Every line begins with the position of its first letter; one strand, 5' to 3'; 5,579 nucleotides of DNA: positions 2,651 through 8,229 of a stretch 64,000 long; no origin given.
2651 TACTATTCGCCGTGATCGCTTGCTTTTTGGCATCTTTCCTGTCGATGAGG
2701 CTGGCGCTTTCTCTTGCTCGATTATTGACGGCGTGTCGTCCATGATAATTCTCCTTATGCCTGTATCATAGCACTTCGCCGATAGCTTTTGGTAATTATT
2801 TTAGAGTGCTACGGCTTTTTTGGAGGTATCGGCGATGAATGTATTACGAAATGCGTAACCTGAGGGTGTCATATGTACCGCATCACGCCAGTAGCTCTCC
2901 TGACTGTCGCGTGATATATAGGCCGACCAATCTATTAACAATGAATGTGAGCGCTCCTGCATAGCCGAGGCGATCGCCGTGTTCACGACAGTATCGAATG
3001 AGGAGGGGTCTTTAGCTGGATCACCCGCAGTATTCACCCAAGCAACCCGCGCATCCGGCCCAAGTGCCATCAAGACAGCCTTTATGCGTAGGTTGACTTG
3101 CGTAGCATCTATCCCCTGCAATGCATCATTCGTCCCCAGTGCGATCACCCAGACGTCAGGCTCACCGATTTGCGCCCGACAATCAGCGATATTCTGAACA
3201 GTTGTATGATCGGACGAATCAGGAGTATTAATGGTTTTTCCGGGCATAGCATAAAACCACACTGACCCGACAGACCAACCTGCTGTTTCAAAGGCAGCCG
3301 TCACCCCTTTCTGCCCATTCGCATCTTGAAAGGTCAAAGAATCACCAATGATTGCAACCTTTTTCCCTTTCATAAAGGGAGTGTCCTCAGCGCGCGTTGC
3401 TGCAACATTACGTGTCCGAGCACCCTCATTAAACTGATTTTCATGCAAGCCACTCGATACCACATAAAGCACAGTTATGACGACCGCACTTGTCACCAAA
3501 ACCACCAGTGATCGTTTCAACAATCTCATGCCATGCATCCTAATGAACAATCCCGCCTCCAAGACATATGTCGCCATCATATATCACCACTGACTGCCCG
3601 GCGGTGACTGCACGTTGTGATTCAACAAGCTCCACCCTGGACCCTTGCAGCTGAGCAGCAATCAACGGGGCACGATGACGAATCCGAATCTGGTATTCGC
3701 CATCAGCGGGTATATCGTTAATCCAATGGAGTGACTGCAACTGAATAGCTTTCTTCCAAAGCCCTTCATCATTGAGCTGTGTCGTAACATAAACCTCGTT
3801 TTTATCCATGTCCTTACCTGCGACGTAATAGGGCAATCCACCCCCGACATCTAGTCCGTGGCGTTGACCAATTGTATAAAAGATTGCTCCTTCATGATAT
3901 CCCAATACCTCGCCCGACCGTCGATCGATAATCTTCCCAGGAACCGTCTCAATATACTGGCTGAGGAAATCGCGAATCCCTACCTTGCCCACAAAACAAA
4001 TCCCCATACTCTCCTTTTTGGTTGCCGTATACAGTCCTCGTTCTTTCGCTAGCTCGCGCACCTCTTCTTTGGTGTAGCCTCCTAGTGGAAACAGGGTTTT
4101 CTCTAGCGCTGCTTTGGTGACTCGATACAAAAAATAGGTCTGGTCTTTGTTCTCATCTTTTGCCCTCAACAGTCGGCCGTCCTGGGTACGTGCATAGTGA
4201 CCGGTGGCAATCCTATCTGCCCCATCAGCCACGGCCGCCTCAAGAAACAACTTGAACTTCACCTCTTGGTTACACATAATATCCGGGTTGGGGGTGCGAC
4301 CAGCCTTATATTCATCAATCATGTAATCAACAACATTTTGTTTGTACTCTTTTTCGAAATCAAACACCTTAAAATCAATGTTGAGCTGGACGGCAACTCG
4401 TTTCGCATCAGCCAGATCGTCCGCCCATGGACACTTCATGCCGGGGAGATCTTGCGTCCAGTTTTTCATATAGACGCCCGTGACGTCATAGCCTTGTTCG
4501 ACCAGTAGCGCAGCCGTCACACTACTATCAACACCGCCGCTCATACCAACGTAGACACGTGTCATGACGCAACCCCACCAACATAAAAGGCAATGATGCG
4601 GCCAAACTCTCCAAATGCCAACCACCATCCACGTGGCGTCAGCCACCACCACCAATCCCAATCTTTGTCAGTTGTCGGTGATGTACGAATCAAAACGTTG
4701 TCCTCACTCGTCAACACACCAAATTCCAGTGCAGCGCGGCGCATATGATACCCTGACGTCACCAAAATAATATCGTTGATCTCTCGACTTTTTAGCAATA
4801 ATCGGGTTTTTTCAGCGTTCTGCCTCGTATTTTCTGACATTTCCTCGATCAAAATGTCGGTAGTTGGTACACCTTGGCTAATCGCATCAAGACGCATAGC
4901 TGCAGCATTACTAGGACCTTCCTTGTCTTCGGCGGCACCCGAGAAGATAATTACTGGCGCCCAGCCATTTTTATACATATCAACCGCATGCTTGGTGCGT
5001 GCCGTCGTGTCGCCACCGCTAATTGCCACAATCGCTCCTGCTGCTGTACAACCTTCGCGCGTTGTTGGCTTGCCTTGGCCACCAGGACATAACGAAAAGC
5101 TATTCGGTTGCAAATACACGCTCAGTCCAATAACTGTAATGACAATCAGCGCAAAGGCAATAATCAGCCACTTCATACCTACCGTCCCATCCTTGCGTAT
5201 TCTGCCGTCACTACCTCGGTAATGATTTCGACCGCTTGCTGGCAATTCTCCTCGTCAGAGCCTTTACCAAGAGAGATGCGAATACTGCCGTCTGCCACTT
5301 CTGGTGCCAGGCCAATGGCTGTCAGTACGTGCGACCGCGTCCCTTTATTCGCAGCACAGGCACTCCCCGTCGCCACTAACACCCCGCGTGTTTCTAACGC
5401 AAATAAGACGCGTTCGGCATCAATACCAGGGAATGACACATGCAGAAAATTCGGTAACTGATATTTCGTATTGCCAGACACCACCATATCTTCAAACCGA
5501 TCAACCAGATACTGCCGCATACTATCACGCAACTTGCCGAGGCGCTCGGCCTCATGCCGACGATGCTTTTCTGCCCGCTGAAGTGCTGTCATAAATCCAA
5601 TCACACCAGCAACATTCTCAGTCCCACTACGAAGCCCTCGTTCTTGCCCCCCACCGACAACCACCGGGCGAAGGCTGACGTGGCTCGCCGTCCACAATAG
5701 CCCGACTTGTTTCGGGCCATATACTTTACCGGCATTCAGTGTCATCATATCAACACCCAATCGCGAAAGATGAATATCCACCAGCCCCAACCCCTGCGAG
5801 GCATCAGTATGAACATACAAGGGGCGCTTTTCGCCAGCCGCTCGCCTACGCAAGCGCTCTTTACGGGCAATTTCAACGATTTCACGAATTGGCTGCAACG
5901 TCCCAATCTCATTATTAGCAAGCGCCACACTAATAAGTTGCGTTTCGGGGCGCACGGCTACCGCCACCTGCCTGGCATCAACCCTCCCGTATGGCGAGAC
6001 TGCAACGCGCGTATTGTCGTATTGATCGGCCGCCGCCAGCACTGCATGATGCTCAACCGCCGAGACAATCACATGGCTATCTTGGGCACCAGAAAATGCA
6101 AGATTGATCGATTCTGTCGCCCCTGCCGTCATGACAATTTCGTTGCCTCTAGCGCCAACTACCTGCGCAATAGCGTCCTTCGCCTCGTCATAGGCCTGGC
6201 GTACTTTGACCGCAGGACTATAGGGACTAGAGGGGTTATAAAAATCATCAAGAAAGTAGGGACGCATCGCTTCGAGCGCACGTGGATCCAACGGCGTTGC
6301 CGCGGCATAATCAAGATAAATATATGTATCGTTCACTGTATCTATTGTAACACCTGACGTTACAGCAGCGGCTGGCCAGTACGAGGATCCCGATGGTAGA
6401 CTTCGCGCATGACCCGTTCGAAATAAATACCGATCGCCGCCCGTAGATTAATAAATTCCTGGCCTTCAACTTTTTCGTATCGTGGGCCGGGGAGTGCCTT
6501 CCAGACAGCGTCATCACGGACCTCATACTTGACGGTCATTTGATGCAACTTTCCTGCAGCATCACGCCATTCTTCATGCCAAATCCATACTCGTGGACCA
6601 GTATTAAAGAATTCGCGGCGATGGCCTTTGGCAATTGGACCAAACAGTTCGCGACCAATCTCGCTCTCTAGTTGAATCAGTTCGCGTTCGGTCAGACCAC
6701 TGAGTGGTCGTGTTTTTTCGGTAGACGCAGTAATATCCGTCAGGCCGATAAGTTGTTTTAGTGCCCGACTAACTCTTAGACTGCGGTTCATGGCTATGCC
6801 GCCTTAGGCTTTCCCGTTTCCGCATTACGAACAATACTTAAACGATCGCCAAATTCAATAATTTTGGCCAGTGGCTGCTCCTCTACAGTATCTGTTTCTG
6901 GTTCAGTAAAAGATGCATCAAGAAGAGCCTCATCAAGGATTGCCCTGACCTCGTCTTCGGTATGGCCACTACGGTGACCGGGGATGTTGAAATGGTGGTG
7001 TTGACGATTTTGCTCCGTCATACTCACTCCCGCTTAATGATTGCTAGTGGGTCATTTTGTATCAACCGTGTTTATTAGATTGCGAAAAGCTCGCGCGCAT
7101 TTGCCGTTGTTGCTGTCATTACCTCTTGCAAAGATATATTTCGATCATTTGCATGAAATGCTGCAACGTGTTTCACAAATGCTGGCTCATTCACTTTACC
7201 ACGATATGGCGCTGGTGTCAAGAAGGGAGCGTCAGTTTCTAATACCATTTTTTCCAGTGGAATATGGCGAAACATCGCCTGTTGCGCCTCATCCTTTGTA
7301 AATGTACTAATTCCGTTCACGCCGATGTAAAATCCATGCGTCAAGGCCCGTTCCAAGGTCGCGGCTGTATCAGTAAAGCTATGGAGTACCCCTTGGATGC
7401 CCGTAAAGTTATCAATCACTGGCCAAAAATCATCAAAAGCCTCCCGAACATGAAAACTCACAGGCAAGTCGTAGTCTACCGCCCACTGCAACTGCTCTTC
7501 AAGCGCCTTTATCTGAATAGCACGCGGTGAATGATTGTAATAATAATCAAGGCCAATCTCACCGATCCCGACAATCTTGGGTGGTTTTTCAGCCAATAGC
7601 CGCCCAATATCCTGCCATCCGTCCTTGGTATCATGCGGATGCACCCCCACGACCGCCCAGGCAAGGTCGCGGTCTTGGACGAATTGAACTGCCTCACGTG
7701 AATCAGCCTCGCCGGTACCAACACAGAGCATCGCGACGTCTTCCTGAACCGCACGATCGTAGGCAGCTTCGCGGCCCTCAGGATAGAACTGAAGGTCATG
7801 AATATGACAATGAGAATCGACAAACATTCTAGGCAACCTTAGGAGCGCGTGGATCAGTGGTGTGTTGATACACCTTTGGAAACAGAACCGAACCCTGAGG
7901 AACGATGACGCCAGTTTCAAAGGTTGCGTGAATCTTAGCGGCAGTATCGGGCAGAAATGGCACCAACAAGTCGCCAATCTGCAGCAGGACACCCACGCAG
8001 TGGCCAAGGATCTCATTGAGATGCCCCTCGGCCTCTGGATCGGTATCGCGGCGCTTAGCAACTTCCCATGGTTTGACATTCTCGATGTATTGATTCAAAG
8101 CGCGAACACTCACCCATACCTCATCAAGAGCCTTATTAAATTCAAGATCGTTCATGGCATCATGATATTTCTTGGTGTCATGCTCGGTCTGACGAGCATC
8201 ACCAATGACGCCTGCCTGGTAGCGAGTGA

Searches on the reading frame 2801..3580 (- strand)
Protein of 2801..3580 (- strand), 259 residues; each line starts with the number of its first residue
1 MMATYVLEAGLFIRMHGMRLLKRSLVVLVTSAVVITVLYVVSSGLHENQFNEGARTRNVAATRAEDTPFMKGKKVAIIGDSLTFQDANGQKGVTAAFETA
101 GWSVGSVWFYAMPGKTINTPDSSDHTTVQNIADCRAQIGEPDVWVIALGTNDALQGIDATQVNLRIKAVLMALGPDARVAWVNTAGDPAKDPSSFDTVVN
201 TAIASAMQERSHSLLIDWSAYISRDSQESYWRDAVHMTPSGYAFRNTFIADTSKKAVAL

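Call 65: search_protein_families(library=pfam, proteins=[window:2801-3580:-], max_evalue=0.001)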
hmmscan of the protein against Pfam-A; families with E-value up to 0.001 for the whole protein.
window:2801-3580:- (259 aa): 2 families
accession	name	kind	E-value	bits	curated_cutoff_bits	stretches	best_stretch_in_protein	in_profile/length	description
PF13472.12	Lipase_GDSL_2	-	1.5e-10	42.3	32.9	1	78-243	2-177/178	GDSL-like Lipase/Acylhydrolase family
PF00657.28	Lipase_GDSL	-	0.00033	21.3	23.6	0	76-243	2-202/208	GDSL-like Lipase/Acylhydrolase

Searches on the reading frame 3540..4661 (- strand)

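Call 65: search_protein_families(library=pfam, proteins=[window:3540-4661:-], max_evalue=0.001)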
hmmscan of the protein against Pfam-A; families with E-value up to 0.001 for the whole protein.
window:3540-4661:- (373 aa): 6 families
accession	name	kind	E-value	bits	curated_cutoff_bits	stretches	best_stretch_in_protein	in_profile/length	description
PF03054.22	tRNA_Me_trans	-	2.2e-79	266.3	20.6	1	35-226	2-202/202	tRNA methyl transferase HUP domain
PF20259.3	tRNA_Me_trans_M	-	6.7e-22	77.3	27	1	230-293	1-65/66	tRNA methyl transferase PRC-barrel domain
PF20258.4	tRNA_Me_trans_C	-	1e-16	61.5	20.6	1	304-372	2-77/77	Aminomethyltransferase beta-barrel domain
PF02568.20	ThiI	-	1.7e-06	28.3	20.5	0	36-108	6-78/197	Thiamine biosynthesis protein (ThiI)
PF02540.23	NAD_synthase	-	2e-06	27.5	21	1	34-107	19-86/242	NAD synthase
PF24167.1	DUF7411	-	4.7e-05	23.5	28.7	1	36-117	3-73/194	Family of unknown function (DUF7411)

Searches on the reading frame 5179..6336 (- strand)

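Call 65: search_protein_families(library=pfam, proteins=[window:5179-6336:-], max_evalue=0.001)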
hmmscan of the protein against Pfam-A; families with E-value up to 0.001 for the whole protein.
window:5179-6336:- (385 aa): 1 family
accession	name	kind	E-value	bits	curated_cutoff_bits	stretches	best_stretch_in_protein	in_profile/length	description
PF00266.25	Aminotran_5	-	7.7e-53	180.2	21.5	1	6-366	1-369/371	Aminotransferase class-V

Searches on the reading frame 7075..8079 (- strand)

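Call 65: search_protein_families(library=pfam, proteins=[window:7075-8079:-], max_evalue=0.001)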
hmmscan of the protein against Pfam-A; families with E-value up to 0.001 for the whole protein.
window:7075-8079:- (334 aa): 1 family
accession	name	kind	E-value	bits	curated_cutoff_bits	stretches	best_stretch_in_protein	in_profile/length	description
PF01026.27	TatD_DNase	-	3e-66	223.8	27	1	87-332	1-252/253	TatD related DNase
